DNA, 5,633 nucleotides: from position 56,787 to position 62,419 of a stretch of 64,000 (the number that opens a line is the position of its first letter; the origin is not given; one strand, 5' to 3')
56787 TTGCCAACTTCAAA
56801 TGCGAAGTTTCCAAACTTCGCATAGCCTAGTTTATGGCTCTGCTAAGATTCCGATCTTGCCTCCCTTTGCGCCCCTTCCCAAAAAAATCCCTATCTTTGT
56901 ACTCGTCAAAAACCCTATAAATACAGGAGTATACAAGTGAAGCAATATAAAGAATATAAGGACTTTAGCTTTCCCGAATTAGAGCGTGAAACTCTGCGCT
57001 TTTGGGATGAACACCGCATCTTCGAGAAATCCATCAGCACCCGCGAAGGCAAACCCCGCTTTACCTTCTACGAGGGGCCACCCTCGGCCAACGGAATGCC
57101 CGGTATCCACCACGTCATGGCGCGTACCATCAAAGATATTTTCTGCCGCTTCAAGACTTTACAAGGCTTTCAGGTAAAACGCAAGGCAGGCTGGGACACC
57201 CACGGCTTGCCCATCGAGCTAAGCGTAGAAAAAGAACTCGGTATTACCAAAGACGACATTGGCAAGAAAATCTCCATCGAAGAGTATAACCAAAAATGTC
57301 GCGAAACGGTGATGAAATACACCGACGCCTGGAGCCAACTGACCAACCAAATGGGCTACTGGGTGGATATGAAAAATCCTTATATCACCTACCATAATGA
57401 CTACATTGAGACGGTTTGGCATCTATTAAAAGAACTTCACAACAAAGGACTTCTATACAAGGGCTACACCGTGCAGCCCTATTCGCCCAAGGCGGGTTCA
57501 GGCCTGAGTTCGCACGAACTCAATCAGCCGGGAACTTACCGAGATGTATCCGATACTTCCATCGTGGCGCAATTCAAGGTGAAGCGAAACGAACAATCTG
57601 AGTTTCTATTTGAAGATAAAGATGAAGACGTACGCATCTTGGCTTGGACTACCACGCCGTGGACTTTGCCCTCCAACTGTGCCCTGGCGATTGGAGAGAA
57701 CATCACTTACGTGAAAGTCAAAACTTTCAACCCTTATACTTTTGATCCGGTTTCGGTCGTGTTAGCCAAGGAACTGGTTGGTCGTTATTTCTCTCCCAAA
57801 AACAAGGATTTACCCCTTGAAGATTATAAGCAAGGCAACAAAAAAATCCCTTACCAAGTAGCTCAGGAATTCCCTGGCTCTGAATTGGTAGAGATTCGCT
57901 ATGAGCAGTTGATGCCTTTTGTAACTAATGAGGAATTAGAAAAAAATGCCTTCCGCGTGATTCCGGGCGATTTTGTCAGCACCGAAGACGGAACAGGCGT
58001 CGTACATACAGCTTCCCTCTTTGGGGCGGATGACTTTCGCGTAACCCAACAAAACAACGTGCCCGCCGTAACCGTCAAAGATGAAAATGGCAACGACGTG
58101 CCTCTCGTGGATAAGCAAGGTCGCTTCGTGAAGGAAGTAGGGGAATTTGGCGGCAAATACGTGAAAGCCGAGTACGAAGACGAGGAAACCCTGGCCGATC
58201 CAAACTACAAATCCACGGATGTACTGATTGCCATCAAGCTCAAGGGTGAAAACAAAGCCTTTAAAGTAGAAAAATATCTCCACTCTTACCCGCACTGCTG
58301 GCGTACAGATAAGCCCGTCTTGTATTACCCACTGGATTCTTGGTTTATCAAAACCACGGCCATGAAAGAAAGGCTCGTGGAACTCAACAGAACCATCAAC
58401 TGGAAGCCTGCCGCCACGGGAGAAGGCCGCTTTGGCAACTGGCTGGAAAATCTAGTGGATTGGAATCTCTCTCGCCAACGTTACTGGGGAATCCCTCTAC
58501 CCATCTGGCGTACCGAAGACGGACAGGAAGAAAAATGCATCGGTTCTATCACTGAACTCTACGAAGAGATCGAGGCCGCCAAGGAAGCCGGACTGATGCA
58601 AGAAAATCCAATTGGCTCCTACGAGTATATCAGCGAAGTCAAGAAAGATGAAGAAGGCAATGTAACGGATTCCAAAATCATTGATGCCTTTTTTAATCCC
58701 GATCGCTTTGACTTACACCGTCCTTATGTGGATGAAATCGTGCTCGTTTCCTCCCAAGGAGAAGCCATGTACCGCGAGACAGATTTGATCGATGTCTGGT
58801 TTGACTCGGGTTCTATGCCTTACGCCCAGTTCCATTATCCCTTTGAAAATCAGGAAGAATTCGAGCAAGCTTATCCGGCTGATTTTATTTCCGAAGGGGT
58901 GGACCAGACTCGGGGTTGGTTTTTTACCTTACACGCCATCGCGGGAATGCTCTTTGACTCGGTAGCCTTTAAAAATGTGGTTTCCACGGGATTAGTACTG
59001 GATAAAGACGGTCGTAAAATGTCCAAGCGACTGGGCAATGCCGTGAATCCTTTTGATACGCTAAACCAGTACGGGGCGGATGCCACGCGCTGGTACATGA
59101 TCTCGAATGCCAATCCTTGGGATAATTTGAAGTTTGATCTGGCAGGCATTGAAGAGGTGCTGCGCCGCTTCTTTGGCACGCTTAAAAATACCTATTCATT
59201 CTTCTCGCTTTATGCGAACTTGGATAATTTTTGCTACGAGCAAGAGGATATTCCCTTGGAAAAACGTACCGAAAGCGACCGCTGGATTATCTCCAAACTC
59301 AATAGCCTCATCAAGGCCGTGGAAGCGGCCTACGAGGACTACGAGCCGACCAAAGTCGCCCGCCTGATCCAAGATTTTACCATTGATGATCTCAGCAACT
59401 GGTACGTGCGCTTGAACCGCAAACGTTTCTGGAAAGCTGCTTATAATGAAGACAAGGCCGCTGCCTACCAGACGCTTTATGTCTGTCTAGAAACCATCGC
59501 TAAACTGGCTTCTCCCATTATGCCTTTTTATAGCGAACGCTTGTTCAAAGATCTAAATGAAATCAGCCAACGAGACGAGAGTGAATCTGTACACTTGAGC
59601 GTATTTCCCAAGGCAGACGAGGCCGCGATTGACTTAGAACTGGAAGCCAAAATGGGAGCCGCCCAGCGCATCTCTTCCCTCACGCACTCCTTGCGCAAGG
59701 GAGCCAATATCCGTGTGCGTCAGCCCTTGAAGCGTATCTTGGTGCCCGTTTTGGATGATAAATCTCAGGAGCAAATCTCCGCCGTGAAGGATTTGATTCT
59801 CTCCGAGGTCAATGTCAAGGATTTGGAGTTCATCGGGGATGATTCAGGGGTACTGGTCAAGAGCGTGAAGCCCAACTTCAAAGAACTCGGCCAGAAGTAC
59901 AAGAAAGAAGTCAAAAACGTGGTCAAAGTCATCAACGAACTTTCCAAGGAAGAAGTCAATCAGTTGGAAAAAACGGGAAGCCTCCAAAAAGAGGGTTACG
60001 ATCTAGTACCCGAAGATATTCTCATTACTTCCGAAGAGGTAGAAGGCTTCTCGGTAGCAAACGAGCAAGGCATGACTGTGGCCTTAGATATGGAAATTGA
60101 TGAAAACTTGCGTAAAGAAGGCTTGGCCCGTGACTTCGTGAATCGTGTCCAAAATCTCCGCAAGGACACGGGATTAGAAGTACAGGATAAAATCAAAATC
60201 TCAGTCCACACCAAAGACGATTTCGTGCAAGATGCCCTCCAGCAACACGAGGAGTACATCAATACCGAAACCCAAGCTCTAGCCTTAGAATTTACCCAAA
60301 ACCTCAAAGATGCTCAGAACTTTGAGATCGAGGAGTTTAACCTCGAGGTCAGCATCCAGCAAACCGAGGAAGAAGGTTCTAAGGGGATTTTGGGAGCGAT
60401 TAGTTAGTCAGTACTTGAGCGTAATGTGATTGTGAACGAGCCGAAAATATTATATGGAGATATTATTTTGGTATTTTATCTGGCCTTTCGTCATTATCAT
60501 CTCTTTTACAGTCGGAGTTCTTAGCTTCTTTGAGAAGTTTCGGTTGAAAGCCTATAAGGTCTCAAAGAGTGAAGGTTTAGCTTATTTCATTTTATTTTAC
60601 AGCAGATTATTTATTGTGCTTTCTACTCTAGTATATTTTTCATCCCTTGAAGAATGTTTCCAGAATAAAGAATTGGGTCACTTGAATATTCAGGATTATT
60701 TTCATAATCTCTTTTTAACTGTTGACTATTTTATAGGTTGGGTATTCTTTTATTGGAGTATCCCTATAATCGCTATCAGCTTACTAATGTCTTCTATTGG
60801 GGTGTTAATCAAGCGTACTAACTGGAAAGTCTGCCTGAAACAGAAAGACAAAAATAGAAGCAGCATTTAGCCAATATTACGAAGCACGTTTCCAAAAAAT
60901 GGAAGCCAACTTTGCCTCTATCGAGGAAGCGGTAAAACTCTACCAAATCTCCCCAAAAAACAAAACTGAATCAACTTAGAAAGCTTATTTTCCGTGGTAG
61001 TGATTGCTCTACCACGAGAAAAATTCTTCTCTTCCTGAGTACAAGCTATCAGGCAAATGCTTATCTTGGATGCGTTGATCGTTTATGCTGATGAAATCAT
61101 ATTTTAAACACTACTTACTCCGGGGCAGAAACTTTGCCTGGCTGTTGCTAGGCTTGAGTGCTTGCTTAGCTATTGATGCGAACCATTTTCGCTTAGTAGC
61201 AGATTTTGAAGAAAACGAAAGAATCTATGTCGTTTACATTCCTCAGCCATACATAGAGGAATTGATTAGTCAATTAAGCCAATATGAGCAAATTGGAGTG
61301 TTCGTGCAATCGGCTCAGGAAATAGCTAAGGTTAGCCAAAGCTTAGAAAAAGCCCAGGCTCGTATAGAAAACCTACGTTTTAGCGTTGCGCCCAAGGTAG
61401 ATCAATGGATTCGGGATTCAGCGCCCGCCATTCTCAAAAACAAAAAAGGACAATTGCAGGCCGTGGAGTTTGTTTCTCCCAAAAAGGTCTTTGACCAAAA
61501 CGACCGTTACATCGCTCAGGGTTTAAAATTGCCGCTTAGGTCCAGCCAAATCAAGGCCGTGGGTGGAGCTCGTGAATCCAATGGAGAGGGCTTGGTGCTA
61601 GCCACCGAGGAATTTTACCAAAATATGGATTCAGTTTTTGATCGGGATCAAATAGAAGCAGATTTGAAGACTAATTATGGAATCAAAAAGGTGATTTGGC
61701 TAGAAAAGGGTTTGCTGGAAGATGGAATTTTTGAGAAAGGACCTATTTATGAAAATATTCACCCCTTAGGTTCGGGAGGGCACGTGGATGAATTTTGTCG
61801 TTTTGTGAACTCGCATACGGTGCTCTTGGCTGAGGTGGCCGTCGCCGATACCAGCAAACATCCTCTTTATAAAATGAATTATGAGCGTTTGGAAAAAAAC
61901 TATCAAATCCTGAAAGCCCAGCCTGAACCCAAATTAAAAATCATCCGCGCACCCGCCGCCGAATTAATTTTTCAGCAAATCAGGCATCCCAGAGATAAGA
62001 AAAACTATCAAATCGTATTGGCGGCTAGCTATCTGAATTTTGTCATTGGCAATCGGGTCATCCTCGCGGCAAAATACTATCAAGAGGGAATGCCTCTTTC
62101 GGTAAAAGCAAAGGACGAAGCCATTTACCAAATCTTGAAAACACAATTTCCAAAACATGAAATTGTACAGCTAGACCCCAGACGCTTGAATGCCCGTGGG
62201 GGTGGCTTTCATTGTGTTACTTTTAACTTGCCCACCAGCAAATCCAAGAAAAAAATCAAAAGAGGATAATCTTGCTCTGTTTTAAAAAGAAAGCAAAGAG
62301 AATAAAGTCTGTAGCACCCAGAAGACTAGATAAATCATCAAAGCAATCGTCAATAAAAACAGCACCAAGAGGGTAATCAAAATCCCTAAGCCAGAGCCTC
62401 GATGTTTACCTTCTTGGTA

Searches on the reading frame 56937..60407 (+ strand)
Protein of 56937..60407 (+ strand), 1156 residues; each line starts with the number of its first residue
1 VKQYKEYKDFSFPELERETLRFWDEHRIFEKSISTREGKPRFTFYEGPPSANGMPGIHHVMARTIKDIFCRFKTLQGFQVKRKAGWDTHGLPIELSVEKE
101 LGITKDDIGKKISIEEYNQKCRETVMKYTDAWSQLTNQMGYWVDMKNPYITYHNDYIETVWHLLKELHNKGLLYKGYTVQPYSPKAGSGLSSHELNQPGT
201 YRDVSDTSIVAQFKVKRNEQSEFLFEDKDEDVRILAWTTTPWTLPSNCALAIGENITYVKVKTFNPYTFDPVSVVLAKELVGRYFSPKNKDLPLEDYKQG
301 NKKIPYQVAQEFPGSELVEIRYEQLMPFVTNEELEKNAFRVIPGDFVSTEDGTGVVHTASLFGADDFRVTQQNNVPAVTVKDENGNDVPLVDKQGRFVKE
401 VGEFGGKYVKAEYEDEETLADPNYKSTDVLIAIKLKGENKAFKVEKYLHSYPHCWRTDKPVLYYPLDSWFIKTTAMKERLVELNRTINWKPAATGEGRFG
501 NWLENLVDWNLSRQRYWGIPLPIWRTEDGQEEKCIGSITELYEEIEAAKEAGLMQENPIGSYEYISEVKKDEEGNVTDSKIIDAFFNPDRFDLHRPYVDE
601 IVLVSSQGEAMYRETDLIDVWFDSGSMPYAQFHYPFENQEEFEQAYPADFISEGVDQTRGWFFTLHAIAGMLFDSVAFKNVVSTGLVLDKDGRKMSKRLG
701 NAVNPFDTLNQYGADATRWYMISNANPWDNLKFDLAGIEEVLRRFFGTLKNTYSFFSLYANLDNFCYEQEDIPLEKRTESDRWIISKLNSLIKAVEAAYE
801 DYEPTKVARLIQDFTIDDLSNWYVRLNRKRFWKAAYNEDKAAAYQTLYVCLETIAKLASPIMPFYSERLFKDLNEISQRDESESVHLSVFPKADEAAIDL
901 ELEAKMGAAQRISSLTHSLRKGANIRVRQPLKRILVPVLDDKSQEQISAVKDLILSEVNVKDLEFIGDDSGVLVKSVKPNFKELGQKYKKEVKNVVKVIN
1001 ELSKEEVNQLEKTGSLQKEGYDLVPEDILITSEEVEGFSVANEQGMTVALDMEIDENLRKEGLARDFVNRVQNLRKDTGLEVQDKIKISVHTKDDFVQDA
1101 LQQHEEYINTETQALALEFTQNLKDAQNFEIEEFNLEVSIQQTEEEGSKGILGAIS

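Call 34: search_protein_families(library=ncbifam, proteins=[window:56937-60407:+], max_evalue=0.001)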
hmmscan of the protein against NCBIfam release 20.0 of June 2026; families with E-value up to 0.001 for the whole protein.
window:56937-60407:+ (1156 aa): 16 families
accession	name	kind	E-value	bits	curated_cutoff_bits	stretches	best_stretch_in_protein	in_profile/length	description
TIGR00392.1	ileS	equivalog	4.5e-298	991.2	621.4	1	7-944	3-857/861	isoleucine--tRNA ligase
NF000258.1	MupB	exception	2.7e-233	777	1900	2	16-542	9-474/1033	mupirocin-resistant isoleucine--tRNA ligase MupB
NF000257.1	MupA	exception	1.8e-226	754.3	1900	2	17-543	10-471/1024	mupirocin-resistant isoleucine--tRNA ligase MupA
TIGR00422.1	valS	equivalog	4.6e-115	385.5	612.1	2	321-1026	236-851/863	valine--tRNA ligase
NF009687.0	PRK13208.1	equivalog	1.2e-106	357.7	738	3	609-969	450-792/801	valine--tRNA ligase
NF004349.1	PRK05729.1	equivalog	1.3e-105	354.5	704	2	321-1004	230-809/860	valine--tRNA ligase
NF040702.1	ileS_w_GNAT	exception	5e-90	302.6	1999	3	18-290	25-297/1100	isoleucine--tRNA ligase, N-acetyltransferase domain-containing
NF011492.0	PRK14900.1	equivalog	1e-60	205.7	1783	2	345-966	270-799/1044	valine--tRNA ligase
NF000540.1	alt_ValS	exception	5.1e-55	186.8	900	3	611-953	492-817/827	valine--tRNA ligase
TIGR00395.1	leuS_arch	equivalog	1.7e-38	132.2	648.5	2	639-1016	565-896/938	leucine--tRNA ligase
NF008957.0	PRK12300.1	subfamily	3.1e-35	121.4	677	2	639-1010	571-904/946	leucine--tRNA ligase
TIGR00398.1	metG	equivalog_domain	3.6e-29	101.9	336.35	2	674-881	308-509/530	methionine--tRNA ligase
TIGR00396.1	leuS_bact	equivalog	1.7e-24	86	548.4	3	692-912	603-799/843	leucine--tRNA ligase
NF001100.0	PRK00133.1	equivalog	1.2e-21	76.9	587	2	679-881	316-505/676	methionine--tRNA ligase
NF008900.0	PRK12267.1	equivalog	3.6e-18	65.4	598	1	617-895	224-499/648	methionine--tRNA ligase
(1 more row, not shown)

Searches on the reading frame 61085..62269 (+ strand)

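Call 34: search_protein_families(library=ncbifam, proteins=[window:61085-62269:+], max_evalue=0.001)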
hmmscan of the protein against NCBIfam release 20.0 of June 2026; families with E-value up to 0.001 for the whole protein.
window:61085-62269:+ (394 aa): 2 families
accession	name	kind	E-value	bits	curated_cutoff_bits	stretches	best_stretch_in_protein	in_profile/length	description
NF010070.0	PRK13551.1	subfamily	8.1e-29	100.6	483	1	59-385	49-364/365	agmatine deiminase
TIGR03380.1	agmatine_aguA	equivalog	2.4e-27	95.8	381.8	1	57-383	42-356/357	agmatine deiminase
